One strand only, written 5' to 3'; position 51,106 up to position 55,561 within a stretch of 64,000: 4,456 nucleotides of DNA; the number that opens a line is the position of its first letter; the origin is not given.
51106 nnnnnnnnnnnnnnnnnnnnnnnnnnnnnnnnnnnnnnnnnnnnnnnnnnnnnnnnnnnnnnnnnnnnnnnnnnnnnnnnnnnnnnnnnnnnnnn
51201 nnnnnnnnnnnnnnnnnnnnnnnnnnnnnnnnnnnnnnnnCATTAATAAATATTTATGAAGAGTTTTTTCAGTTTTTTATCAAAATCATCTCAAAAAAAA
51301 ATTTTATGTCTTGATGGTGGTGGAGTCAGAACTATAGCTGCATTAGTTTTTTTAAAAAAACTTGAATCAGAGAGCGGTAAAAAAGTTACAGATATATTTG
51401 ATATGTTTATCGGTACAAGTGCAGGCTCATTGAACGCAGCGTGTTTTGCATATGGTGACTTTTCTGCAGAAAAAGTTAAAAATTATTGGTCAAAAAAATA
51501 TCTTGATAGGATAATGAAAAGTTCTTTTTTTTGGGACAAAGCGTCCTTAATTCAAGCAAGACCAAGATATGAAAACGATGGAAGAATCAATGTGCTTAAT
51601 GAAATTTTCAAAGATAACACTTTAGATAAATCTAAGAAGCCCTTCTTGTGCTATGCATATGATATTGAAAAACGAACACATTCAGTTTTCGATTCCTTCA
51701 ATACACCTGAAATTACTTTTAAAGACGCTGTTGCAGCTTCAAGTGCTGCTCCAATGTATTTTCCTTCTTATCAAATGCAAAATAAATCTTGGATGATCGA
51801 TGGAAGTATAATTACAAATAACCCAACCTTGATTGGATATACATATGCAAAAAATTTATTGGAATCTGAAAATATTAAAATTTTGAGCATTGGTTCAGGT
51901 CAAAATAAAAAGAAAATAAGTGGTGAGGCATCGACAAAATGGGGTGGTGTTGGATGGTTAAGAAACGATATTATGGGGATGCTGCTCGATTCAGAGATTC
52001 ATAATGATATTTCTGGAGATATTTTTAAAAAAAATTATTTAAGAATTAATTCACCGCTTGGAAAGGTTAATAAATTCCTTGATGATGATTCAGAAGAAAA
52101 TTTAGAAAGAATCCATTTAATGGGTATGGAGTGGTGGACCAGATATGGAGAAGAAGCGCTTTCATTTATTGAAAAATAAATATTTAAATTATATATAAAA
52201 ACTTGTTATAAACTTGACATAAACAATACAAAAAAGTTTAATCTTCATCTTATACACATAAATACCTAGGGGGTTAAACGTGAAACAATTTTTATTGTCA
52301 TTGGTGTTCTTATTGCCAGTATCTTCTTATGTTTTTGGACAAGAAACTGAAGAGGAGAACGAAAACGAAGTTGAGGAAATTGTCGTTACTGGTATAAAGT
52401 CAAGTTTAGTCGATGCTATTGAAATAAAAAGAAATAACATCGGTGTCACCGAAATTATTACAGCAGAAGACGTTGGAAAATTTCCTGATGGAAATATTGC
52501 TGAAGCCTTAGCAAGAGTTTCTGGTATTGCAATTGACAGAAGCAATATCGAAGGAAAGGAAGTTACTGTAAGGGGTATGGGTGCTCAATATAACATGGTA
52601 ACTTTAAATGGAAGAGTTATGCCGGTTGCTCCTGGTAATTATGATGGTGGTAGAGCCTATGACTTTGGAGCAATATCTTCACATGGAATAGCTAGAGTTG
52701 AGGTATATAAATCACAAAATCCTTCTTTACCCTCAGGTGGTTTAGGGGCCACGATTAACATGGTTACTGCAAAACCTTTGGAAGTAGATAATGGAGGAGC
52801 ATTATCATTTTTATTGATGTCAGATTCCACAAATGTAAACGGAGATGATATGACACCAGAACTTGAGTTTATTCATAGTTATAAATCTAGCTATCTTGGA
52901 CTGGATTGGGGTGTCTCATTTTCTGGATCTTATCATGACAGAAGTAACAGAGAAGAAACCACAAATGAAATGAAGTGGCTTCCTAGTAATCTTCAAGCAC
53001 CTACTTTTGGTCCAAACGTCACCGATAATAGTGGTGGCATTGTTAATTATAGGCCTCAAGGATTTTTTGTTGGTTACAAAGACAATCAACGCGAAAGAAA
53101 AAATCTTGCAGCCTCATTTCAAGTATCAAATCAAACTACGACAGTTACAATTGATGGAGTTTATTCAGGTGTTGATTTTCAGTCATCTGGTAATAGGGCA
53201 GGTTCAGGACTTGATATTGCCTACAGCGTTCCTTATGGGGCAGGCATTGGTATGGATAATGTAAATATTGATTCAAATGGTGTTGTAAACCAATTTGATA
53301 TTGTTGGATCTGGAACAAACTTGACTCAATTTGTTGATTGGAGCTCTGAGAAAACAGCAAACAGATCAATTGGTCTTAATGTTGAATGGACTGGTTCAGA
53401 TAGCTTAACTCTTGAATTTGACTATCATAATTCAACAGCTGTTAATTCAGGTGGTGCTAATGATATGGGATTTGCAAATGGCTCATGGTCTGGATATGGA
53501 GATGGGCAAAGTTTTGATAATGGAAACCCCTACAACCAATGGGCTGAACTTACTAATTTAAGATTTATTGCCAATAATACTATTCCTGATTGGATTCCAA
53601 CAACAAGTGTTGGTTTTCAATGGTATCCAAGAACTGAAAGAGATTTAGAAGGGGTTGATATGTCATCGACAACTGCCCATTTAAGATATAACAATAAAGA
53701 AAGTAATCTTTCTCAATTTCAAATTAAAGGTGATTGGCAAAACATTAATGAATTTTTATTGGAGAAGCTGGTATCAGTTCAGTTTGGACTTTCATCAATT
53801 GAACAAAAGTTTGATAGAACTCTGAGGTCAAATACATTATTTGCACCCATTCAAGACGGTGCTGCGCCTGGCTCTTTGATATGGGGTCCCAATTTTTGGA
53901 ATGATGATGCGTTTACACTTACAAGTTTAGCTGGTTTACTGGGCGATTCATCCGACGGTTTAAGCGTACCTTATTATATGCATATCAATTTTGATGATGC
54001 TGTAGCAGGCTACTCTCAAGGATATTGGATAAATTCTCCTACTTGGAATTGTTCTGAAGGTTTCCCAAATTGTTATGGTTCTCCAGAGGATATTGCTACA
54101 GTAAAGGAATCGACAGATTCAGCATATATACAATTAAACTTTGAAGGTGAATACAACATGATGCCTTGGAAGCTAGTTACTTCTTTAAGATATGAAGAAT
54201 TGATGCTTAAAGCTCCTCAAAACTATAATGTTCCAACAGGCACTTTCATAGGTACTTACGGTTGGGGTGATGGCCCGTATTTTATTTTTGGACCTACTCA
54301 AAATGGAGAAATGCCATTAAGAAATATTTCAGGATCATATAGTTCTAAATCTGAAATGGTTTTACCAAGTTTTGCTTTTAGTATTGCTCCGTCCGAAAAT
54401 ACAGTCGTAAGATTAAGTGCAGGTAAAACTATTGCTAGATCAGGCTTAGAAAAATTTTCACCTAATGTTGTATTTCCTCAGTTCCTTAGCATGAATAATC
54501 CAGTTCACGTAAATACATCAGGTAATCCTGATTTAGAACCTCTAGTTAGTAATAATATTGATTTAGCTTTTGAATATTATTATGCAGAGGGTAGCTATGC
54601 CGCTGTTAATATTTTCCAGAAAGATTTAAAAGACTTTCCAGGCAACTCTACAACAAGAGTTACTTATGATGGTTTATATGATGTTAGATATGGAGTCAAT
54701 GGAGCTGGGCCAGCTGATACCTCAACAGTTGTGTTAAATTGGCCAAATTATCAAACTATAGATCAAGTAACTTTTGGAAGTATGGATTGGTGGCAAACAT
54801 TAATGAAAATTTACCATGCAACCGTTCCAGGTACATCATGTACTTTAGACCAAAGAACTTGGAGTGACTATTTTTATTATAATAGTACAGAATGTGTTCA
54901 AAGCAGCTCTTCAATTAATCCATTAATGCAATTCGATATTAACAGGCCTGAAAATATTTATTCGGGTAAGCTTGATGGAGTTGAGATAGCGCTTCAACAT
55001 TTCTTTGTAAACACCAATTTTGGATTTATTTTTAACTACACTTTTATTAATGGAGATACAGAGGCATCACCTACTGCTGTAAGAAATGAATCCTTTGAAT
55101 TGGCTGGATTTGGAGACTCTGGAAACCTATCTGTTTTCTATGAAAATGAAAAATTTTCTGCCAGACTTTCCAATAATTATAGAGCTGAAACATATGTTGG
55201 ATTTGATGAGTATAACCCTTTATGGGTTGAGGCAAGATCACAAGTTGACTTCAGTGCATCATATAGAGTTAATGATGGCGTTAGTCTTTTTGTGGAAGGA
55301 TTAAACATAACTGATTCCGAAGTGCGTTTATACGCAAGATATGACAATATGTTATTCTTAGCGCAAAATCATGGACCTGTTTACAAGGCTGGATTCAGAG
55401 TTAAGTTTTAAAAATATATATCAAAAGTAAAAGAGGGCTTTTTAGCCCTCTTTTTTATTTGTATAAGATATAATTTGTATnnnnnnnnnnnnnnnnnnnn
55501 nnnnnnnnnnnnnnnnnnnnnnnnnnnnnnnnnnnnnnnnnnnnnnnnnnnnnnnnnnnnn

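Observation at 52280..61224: TonB-dependent-receptor locus with tethered M64-like zincin, esterase lipoprotein and secreted alpha+beta proteins: candidate undescribed outer-membrane polymer-capture system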

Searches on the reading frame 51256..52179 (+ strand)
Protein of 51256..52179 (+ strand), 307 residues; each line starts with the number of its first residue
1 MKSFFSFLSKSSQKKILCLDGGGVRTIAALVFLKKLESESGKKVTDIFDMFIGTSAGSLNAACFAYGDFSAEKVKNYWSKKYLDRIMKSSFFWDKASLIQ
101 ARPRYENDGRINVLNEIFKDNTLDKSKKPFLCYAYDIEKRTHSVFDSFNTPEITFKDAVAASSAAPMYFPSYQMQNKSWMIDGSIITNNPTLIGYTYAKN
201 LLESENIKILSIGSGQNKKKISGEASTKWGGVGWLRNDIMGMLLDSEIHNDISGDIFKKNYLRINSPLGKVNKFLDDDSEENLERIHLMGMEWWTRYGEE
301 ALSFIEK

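Call 3: search_protein_families(library=pfam, proteins=[window:51256-52179:+], max_evalue=0.1)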
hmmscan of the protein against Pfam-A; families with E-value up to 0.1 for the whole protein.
window:51256-52179:+ (307 aa): 1 family
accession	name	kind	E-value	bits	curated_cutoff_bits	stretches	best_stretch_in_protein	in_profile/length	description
PF01734.28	Patatin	-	7.2e-29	101.8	27.7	1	17-192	1-188/191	Patatin-like phospholipase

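Call 4: search_protein_families(library=ncbifam, proteins=[window:51256-52179:+], max_evalue=0.1)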
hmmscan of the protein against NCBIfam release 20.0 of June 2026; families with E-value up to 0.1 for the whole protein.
window:51256-52179:+ (307 aa): 3 families
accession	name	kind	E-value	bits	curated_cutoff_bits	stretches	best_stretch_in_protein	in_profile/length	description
NF041079.1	CBASS_lipase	equivalog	1.2e-42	146.3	200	1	15-282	2-280/317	CBASS cGAMP-activated phospholipase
NF053870.1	DS2_1_antiphage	equivalog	4.9e-22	78.6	400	1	15-221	1-212/299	anti-phage phospholipase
NF043045.1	T4SS_VpdC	equivalog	1.3e-05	23.4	1000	1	134-211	447-523/880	Dot/Icm T4SS effector VpdC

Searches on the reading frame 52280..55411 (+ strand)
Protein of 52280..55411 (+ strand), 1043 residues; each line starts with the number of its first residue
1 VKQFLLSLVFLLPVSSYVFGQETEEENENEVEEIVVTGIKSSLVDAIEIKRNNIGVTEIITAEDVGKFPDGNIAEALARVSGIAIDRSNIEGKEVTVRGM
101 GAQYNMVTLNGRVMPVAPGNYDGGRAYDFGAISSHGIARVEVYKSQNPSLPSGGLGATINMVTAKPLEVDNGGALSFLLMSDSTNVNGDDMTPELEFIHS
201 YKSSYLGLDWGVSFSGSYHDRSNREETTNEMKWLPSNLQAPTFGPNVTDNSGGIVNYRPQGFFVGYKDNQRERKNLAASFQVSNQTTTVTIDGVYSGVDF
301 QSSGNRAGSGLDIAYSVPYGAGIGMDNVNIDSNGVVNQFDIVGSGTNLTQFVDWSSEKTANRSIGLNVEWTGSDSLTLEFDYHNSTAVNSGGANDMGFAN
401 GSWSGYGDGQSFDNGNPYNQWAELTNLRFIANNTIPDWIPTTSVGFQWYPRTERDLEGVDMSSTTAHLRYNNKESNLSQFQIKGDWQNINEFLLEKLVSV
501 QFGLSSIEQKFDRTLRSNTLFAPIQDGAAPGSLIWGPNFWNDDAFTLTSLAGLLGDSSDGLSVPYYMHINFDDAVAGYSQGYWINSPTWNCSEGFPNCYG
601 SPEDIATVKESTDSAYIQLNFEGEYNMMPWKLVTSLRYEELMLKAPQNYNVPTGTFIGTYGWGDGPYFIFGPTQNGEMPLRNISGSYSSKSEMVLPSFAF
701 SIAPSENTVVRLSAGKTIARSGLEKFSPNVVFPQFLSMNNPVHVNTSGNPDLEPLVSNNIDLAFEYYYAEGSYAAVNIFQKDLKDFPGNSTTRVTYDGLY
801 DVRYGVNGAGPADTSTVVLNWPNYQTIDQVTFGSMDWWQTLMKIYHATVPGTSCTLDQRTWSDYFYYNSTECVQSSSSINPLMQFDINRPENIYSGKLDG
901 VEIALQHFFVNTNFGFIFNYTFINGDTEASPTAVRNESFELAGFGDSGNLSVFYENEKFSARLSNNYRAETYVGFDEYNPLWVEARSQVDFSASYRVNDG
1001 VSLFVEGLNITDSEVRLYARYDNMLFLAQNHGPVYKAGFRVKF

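Call 3: search_protein_families(library=pfam, proteins=[window:52280-55411:+], max_evalue=0.1)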
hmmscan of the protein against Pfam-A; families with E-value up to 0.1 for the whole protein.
window:52280-55411:+ (1043 aa): 2 families
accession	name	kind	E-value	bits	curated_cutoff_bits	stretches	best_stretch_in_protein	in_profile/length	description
PF00593.30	TonB_dep_Rec_b-barrel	-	8.9e-15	55.9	27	1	427-1010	13-436/436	TonB dependent receptor-like, beta-barrel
PF07715.20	Plug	-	7.6e-14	52.6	23.9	1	54-155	6-104/107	TonB-dependent Receptor Plug Domain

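Call 4: search_protein_families(library=ncbifam, proteins=[window:52280-55411:+], max_evalue=0.1)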
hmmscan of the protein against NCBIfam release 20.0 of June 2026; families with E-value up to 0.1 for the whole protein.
window:52280-55411:+ (1043 aa): 4 families
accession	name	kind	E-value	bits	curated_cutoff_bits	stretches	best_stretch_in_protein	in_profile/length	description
TIGR01782.1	TonB-Xanth-Caul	subfamily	1.1e-144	483.8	310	1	31-1043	1-868/868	TonB-dependent receptor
NF010010.0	PRK13483.1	equivalog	3e-10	38.7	927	1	10-166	13-165/660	ligand-gated channel protein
NF010011.0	PRK13484.1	equivalog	6.3e-10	37.9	1197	1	29-192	28-187/682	IreA family TonB-dependent siderophore receptor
NF007478.2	PRK10064.1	equivalog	5e-07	28.3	745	1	30-165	29-159/663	catecholate siderophore receptor CirA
